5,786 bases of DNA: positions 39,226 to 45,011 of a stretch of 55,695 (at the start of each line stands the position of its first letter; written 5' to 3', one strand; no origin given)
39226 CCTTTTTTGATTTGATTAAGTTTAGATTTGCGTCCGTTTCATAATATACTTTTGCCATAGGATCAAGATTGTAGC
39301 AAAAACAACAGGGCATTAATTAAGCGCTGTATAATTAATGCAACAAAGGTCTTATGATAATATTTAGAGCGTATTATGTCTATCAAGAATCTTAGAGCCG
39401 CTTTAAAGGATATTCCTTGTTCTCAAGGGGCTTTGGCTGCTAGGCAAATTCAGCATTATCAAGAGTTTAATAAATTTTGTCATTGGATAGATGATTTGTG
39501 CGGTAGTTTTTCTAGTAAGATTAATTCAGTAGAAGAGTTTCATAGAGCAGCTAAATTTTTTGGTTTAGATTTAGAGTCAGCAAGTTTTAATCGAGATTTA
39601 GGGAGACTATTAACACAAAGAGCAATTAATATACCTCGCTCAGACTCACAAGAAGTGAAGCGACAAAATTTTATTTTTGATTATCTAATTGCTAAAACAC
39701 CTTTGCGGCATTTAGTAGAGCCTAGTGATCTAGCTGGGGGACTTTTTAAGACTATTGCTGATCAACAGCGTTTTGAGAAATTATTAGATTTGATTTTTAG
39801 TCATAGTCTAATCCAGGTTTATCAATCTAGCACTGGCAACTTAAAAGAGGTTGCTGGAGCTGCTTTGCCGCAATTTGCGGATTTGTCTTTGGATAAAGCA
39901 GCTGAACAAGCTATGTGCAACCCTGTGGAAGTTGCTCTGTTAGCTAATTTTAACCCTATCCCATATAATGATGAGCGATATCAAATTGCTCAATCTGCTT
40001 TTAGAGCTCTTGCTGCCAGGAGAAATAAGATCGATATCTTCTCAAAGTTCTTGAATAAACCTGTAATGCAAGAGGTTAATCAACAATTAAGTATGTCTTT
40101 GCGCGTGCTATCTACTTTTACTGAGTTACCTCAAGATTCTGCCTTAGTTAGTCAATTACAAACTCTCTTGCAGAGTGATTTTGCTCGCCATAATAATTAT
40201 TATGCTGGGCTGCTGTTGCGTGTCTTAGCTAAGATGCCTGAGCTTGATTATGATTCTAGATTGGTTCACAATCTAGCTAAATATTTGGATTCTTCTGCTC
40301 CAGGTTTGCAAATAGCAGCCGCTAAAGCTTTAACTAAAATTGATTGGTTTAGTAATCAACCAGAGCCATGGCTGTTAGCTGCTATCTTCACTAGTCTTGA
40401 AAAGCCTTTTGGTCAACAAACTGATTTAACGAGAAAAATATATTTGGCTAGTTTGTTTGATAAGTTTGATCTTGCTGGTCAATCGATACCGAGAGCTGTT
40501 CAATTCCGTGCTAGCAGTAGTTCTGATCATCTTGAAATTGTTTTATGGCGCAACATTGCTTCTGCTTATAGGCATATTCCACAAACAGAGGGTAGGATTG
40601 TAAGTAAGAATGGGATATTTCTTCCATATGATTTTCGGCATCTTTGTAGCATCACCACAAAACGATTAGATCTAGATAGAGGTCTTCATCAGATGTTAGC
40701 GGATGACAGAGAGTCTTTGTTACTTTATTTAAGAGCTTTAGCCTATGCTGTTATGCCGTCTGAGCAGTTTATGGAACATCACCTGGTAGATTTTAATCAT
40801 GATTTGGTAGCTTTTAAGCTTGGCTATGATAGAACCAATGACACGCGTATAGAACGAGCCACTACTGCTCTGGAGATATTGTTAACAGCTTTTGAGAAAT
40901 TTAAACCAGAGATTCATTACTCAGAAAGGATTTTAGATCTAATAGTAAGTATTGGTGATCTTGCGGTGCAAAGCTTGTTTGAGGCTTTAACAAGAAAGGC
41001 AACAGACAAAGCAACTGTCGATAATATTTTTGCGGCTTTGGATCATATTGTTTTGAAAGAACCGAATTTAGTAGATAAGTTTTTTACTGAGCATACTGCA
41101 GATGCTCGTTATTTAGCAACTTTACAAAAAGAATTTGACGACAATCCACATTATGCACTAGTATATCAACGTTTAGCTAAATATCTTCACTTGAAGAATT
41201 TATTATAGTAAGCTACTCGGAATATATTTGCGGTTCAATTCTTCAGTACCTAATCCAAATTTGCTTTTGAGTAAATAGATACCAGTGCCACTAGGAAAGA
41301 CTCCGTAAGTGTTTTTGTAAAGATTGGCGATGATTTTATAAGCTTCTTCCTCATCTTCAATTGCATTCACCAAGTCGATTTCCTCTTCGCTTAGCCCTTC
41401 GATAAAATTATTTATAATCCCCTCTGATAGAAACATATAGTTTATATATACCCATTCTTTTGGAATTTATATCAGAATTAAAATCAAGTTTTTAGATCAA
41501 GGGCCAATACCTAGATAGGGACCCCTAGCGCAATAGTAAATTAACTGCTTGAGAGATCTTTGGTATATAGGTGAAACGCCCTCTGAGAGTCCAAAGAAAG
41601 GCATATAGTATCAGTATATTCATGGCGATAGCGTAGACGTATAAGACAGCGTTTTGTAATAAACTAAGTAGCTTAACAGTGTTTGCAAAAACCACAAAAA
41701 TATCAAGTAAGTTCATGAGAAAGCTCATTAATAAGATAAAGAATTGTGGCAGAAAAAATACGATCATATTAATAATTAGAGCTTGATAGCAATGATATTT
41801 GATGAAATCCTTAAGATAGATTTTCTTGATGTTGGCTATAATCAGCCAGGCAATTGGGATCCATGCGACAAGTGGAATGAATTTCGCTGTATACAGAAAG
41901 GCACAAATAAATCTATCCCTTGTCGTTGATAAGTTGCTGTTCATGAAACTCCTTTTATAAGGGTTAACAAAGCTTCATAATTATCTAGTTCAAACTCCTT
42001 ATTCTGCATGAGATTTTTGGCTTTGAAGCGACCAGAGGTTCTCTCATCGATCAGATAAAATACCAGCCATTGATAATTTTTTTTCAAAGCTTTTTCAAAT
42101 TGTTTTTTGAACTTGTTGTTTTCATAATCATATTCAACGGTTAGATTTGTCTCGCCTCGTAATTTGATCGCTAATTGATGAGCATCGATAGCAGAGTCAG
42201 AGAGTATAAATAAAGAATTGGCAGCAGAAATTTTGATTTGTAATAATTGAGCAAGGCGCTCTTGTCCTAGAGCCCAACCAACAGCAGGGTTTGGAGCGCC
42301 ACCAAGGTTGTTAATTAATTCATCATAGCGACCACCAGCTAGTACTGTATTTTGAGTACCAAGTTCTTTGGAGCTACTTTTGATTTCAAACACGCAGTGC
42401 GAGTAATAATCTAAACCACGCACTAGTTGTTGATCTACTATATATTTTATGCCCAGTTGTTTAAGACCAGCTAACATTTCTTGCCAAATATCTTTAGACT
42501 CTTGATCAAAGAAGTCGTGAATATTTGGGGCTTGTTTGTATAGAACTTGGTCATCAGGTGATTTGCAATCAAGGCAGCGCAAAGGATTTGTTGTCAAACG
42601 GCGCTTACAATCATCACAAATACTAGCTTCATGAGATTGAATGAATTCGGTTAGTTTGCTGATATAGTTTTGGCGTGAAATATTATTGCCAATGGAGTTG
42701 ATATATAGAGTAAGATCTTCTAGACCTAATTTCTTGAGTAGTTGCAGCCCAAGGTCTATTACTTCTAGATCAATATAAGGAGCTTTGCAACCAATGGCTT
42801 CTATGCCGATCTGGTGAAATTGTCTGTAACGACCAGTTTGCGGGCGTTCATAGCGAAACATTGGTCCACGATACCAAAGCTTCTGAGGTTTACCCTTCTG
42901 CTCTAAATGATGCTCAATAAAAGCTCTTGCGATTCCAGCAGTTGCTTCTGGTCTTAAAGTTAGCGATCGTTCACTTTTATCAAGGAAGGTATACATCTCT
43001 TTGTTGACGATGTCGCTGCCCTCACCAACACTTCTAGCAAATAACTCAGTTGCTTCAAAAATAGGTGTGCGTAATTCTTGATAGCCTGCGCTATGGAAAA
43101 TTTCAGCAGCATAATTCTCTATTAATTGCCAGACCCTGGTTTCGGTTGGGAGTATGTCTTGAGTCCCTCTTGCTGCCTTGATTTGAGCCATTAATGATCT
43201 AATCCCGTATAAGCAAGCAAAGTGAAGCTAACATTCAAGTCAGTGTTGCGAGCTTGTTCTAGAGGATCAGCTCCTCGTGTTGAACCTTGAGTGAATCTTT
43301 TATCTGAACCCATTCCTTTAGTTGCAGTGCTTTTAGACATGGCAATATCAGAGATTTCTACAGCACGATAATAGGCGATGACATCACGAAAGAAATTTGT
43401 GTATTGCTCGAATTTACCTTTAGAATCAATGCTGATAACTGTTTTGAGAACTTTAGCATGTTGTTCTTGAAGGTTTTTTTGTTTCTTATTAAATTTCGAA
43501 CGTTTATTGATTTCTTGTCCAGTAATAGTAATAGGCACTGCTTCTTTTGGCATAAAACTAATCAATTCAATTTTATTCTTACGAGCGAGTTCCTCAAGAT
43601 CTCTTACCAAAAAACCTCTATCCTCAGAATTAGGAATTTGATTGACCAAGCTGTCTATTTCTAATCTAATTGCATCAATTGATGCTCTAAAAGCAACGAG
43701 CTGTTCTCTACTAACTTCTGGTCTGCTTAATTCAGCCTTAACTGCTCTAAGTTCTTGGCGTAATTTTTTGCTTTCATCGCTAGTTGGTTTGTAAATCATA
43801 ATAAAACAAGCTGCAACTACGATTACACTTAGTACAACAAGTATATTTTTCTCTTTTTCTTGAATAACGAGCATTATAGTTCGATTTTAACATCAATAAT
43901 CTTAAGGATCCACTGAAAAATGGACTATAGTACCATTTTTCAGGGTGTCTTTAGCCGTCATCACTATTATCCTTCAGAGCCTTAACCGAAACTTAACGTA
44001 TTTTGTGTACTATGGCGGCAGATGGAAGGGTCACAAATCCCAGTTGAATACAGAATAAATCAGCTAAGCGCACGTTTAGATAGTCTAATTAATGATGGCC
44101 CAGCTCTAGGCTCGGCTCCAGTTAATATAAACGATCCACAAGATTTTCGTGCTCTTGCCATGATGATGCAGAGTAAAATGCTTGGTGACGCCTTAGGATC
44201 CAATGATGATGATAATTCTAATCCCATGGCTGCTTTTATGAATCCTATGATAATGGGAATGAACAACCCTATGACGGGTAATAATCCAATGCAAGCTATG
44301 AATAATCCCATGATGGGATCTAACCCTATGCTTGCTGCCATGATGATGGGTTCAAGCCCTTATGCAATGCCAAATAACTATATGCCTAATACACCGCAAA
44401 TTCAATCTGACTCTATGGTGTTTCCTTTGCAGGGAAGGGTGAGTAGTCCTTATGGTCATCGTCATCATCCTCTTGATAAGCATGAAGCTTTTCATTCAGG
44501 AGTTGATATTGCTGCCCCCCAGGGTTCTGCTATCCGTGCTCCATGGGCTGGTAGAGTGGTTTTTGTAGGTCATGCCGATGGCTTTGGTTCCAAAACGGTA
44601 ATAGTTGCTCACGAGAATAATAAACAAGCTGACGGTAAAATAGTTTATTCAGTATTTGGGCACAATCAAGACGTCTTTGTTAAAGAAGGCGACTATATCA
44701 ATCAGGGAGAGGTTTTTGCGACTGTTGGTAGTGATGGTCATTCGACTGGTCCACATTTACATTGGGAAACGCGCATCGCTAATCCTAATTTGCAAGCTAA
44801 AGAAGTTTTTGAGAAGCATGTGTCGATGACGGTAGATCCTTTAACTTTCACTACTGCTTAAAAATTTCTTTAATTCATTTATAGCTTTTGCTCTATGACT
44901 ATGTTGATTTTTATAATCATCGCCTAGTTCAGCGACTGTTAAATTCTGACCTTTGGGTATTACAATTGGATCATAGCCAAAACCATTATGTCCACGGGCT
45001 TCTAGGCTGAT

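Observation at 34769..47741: One 33-nt promoter architecture (TTAA-N7-TTAAC-N10-[-10]) repeated at flgB, an M23 peptidase, an orphan short transcript and a 92-aa orphan gene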

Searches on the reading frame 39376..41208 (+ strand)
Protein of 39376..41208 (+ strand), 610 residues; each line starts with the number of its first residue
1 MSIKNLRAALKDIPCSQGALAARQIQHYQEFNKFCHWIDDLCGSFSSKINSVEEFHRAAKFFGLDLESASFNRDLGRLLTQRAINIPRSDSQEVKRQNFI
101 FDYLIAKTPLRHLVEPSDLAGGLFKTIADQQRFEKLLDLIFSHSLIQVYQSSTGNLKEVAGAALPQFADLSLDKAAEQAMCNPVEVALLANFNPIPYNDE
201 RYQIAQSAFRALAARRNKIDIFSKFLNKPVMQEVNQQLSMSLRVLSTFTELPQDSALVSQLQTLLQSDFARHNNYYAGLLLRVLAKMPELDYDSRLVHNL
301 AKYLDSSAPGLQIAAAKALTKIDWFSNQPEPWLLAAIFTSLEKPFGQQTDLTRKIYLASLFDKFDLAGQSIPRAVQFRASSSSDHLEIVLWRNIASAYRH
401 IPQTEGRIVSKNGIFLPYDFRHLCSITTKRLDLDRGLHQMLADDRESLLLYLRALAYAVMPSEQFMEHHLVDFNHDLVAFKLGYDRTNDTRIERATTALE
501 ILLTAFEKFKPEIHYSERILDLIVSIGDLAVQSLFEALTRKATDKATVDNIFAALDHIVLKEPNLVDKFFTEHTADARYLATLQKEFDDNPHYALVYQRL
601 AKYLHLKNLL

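Call 12: search_protein_families(library=pfam, proteins=[window:39376-41208:+], max_evalue=0.01)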
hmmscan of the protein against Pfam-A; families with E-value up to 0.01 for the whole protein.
window:39376-41208:+ (610 aa): 0 families

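Call 62: search_protein_families(library=ncbifam, proteins=[window:39376-41208:+], max_evalue=0.01)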
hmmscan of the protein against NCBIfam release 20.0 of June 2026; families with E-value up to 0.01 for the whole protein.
window:39376-41208:+ (610 aa): 0 families

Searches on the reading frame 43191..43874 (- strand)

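Call 12: search_protein_families(library=pfam, proteins=[window:43191-43874:-], max_evalue=0.01)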
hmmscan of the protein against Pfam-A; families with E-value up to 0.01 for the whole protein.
window:43191-43874:- (227 aa): 2 families
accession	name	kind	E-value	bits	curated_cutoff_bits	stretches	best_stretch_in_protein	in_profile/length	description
PF04350.18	PilO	-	2.4e-10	41.1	22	2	37-114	3-80/145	Pilus assembly protein, PilO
PF04612.17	T2SSM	-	0.0024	18.5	27.8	1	5-63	12-71/160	Type II secretion system (T2SS), protein M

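Call 62: search_protein_families(library=ncbifam, proteins=[window:43191-43874:-], max_evalue=0.01)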
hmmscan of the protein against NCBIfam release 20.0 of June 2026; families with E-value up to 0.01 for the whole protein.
window:43191-43874:- (227 aa): 0 families

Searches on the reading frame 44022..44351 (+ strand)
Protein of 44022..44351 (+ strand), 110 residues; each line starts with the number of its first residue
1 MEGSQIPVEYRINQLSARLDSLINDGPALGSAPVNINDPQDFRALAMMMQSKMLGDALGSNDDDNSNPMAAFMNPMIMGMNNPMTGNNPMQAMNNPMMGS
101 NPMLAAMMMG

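Call 55: search_protein_families(library=pfam, proteins=[window:44022-44351:+], max_evalue=10)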
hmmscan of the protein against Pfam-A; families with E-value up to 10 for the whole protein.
seq(110 aa): 0 families

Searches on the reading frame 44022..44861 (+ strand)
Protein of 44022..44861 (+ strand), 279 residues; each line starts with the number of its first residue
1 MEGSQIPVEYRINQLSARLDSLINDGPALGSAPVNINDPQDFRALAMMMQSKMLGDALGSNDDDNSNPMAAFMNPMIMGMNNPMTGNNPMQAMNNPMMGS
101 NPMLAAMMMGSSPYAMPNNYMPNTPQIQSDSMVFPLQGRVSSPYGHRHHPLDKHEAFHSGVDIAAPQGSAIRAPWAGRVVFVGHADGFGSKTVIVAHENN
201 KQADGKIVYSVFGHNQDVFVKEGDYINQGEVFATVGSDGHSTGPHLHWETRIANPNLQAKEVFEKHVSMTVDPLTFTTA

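Call 12: search_protein_families(library=pfam, proteins=[window:44022-44861:+], max_evalue=0.01)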
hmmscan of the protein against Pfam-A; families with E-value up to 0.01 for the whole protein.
window:44022-44861:+ (279 aa): 1 family
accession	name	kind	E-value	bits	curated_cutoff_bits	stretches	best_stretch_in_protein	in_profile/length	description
PF01551.29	Peptidase_M23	-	2.6e-24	85.7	28.7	1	157-254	2-91/96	Peptidase family M23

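Call 62: search_protein_families(library=ncbifam, proteins=[window:44022-44861:+], max_evalue=0.01)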
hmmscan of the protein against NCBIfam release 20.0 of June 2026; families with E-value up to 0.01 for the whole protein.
window:44022-44861:+ (279 aa): 15 families
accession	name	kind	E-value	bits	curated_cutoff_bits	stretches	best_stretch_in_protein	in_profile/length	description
NF052530.1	Heli_ShapePgp3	exception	2.3e-18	66.3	300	1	128-262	137-263/270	peptidoglycan metallopeptidase Pgp3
NF052336.1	PdgHdaseHSB100310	equivalog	6.2e-15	55.4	500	1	123-251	26-142/316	peptidoglycan hydrolase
NF041208.1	celldiv_DipM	equivalog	8.2e-14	51.6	740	1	131-253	297-407/419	cell division endopeptidase DipM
NF008652.0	PRK11649.1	equivalog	1e-13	50.8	341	1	132-254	284-401/439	murein DD-endopeptidase MepM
NF053825.1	PdgNdpepShyA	equivalog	1.4e-13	50.4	700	1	137-251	274-381/425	peptidoglycan DD-endopeptidase ShyA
NF052529.1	PG_M23_Pgp6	exception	2.1e-12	46.4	600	1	146-253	320-422/452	peptidoglycan metallopeptidase Pgp6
NF053824.1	PdgNdpepShyC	equivalog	5.6e-11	42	700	1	139-250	276-380/429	peptidoglycan DD-endopeptidase ShyC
NF040883.1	amid_act_ActS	equivalog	2e-10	40.3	375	1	125-251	110-221/242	amidase activator ActS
NF008123.1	PRK10871.1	equivalog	3.6e-10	39.8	311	1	158-251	265-350/365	murein hydrolase activator NlpD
NF008644.1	PRK11637.1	equivalog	3.6e-10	39.4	270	1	132-251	264-371/385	murein hydrolase activator EnvC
NF050804.1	CellDivDipMCaul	equivalog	9.2e-10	37.9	900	1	132-254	507-617/634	cell division endopeptidase DipM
NF004799.0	PRK06148.1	subfamily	1e-08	33.7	1128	1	149-252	432-539/1015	hypothetical protein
NF053738.1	S2SprSpoIIQBc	equivalog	5.1e-07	29.5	250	1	159-269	123-229/232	stage II sporulation protein SpoIIQ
NF047755.1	LIC_10271_M23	exception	0.00011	22.1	180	1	157-234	116-185/207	LIC_10271 family cell wall hydrolase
NF047657.1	CellWlHdaseLepto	equivalog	0.0027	17.2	400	1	132-237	106-199/221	hypothetical protein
